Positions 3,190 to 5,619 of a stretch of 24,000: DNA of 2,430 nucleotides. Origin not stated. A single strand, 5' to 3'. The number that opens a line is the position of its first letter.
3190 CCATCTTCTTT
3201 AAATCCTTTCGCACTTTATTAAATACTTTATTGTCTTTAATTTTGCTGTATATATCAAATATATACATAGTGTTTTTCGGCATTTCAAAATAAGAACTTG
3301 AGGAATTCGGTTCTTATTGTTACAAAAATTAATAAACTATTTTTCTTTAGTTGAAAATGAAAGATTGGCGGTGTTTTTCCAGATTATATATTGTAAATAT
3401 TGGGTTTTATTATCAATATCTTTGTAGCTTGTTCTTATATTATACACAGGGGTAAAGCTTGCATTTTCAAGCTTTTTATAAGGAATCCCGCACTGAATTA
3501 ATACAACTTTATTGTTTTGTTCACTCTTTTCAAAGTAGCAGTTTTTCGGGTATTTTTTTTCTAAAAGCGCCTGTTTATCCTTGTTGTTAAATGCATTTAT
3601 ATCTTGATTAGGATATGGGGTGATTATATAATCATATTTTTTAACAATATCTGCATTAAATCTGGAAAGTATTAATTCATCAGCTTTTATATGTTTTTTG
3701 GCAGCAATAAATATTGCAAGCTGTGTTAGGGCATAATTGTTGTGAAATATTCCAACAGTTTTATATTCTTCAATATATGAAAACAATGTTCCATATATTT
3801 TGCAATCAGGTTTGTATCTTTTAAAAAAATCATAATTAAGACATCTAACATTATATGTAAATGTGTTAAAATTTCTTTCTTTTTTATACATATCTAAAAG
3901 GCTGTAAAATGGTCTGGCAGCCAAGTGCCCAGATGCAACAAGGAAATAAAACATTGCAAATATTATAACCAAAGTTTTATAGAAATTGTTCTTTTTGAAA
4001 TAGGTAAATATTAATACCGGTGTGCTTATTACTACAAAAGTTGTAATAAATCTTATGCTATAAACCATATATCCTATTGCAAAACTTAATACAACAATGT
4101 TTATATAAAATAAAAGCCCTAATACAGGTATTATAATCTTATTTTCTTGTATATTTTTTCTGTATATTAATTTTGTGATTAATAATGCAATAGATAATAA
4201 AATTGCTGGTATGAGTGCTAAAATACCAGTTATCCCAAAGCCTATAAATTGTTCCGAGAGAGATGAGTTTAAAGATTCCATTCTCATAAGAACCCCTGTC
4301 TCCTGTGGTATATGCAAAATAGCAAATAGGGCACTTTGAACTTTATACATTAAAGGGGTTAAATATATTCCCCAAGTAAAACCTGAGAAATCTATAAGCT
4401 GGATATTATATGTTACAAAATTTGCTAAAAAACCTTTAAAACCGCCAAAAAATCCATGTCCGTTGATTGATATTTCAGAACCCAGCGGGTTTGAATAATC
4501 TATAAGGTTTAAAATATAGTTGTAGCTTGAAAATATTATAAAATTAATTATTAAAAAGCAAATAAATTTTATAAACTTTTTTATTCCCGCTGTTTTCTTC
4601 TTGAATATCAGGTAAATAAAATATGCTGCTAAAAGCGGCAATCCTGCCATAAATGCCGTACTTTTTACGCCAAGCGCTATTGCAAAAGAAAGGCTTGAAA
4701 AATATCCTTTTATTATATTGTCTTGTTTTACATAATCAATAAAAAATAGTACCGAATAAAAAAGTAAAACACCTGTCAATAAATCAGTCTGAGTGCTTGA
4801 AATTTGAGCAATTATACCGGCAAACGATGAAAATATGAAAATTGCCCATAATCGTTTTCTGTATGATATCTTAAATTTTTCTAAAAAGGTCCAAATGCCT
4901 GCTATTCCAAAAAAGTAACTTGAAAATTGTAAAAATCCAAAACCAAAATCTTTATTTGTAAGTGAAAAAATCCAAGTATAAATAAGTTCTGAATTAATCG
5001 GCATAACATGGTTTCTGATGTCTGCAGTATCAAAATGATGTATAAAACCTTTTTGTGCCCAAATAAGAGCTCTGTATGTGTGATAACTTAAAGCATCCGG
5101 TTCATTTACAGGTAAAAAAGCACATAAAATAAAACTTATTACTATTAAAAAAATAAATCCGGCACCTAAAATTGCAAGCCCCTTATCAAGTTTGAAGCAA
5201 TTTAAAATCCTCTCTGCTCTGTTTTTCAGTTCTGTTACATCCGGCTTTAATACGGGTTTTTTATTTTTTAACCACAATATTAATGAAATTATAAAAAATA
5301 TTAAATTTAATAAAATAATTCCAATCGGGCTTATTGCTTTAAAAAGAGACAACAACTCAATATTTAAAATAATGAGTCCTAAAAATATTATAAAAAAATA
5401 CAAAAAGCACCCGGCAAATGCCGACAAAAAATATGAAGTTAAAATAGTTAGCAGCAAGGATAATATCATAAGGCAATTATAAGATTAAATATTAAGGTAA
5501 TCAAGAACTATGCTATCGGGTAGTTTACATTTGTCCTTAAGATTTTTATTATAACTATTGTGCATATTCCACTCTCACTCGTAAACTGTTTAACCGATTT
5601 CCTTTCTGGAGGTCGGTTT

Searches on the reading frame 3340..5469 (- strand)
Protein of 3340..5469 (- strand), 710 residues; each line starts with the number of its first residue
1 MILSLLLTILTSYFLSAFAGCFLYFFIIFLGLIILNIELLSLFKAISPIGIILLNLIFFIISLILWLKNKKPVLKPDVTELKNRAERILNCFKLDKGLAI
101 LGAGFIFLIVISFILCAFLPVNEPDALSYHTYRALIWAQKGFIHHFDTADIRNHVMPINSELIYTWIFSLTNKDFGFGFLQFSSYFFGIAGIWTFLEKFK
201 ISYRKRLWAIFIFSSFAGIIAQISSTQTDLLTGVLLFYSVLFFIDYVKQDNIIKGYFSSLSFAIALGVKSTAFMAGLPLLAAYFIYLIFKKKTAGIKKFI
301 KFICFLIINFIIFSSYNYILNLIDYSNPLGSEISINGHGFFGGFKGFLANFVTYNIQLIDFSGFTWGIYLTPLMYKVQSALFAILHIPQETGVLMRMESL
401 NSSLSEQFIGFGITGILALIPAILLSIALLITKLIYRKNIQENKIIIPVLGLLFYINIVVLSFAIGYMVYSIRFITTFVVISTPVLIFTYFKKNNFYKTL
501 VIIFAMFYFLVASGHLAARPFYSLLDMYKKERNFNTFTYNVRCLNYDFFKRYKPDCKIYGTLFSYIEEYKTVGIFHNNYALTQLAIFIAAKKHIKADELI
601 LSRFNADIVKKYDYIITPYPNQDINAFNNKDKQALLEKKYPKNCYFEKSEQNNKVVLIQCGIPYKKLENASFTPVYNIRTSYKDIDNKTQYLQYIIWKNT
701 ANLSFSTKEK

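Call 35: search_protein_families(library=pfam, proteins=[window:3340-5469:-], max_evalue=1)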
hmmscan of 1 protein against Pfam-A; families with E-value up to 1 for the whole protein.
window:3340-5469:- (710 aa): 0 families

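Call 75: search_protein_families(library=ncbifam, proteins=[window:3340-5469:-], max_evalue=0.1)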
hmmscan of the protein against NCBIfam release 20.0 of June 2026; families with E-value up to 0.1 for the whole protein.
window:3340-5469:- (710 aa): 0 families

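Call 76: find_homologous_proteins(query=window:3340-5469:-, max_evalue=0.00001)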
Query window:3340-5469:- (710 aa): 262 proteins with E <= 0.00001 among 8000 candidates; the best 120 are listed.
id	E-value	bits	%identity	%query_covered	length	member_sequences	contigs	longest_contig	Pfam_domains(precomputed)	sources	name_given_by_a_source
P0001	0.0e+0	1545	100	100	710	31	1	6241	-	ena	-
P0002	0.0e+0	1387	89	98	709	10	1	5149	-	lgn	-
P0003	8.3e-289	978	65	99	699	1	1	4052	-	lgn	-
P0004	4.4e-287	973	64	98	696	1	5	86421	-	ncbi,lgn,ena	-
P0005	2.1e-286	970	64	99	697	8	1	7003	-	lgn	-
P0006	3.0e-279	947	63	99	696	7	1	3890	-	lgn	-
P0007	2.1e-258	878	60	98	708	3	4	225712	-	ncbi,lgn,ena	-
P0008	3.3e-257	874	58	98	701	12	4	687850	-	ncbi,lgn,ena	-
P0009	1.5e-255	868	57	98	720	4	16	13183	-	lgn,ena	-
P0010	1.1e-252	859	57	98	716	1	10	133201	-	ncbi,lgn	-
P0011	1.4e-251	855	59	99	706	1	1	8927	-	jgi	-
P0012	6.0e-248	843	59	98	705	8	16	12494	PF13231.13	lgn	-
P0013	7.9e-248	843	56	98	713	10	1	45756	PF13231.13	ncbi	-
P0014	1.4e-247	842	58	98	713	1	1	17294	PF13231.13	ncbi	-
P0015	1.4e-244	832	56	97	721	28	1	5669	-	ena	-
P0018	2.9e-240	818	56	96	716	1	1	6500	PF13231.13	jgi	-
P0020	6.5e-233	794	55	98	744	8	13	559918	-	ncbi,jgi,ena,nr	ncbi:MAG: hypothetical protein OSJ27_03265 [Candidatus Gastranaerophilales bacterium]|nr:hypothetica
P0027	3.6e-134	467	39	98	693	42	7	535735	-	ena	-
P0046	1.6e-129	452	43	90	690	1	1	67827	-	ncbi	-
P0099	4.7e-125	437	38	95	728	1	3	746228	-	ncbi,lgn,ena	-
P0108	3.2e-121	424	36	95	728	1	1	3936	PF13231.13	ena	-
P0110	2.5e-120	421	35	95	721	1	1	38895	PF13231.13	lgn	-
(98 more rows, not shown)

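Call 77: find_encoding_contigs(protein=P0002, flank=3000, max_places=6)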
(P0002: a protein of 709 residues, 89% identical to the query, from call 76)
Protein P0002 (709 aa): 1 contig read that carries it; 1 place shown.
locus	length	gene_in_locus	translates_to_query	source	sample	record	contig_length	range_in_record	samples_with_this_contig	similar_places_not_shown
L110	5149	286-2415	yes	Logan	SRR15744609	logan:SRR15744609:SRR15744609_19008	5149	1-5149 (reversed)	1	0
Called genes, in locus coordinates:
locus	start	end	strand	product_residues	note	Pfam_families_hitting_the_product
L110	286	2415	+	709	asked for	-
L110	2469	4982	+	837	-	-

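Call 80: find_encoding_contigs(protein=P0020, flank=1500, max_places=2)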
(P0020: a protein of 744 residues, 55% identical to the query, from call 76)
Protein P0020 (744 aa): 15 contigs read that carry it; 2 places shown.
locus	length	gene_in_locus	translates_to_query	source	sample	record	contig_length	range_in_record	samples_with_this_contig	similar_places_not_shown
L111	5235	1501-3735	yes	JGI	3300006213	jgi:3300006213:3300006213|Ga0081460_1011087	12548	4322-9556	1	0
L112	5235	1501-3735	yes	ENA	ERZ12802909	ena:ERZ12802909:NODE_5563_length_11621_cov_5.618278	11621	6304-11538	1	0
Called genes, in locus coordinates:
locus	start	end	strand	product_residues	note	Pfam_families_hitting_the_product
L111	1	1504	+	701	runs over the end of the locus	-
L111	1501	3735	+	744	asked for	-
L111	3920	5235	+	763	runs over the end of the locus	-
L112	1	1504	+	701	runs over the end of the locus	-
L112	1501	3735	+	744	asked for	-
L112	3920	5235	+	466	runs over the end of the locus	?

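Call 81: find_encoding_contigs(protein=P0027, flank=1500, max_places=2)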
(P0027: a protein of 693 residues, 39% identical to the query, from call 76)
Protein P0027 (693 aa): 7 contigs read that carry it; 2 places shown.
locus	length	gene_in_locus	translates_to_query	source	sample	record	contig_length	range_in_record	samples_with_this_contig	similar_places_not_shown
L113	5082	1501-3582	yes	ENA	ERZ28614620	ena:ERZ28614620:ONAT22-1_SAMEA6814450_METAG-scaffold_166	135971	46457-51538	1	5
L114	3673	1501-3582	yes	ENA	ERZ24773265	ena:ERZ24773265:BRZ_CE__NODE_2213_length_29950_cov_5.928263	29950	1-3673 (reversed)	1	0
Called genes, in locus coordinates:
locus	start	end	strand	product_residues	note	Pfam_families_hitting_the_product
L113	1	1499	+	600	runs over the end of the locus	PF00009:GTP_EFTU, PF03144:GTP_EFTU_D2, PF00679:EFG_C, PF06421:LepA_C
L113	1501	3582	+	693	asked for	-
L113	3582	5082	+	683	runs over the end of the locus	-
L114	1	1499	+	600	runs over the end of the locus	PF00009:GTP_EFTU, PF03144:GTP_EFTU_D2, PF00679:EFG_C, PF06421:LepA_C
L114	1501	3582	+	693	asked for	-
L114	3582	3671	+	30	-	?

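Call 82: find_encoding_contigs(protein=P0046, flank=1500, max_places=2)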
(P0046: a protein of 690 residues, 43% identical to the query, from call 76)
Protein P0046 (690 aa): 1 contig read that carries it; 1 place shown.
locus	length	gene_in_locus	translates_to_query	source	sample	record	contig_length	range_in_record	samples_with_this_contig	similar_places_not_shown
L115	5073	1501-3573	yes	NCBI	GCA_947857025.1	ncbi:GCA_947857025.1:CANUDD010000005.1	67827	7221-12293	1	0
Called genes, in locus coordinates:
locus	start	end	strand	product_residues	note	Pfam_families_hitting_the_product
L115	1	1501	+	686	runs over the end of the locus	-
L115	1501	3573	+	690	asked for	-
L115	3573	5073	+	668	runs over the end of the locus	-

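Call 83: find_encoding_contigs(protein=P0099, flank=1500, max_places=2)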
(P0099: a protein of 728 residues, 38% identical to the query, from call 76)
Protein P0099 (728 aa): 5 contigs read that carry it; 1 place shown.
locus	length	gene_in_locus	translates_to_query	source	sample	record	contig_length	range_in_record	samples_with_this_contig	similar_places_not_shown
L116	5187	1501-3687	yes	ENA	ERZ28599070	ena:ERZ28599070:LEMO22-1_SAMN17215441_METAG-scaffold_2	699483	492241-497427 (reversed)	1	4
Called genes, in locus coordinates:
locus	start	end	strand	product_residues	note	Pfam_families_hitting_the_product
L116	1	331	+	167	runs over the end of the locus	PF02130:YbeY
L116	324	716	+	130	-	PF01219:DAGK_prokar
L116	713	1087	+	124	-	PF01648:ACPS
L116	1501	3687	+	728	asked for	-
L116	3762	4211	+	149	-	PF01668:SmpB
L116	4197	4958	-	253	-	-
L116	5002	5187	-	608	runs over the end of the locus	PF05496:RuvB_N (faint), PF13177:DNA_pol3_delta2, PF13401:AAA_22 (weak), PF00004:AAA, PF07728:AAA_5 (faint), PF22608:DNAX_ATPase_lid, PF12169:DNA_pol3_gamma3, PF21694:DNA_pol3_delta_C, +1 more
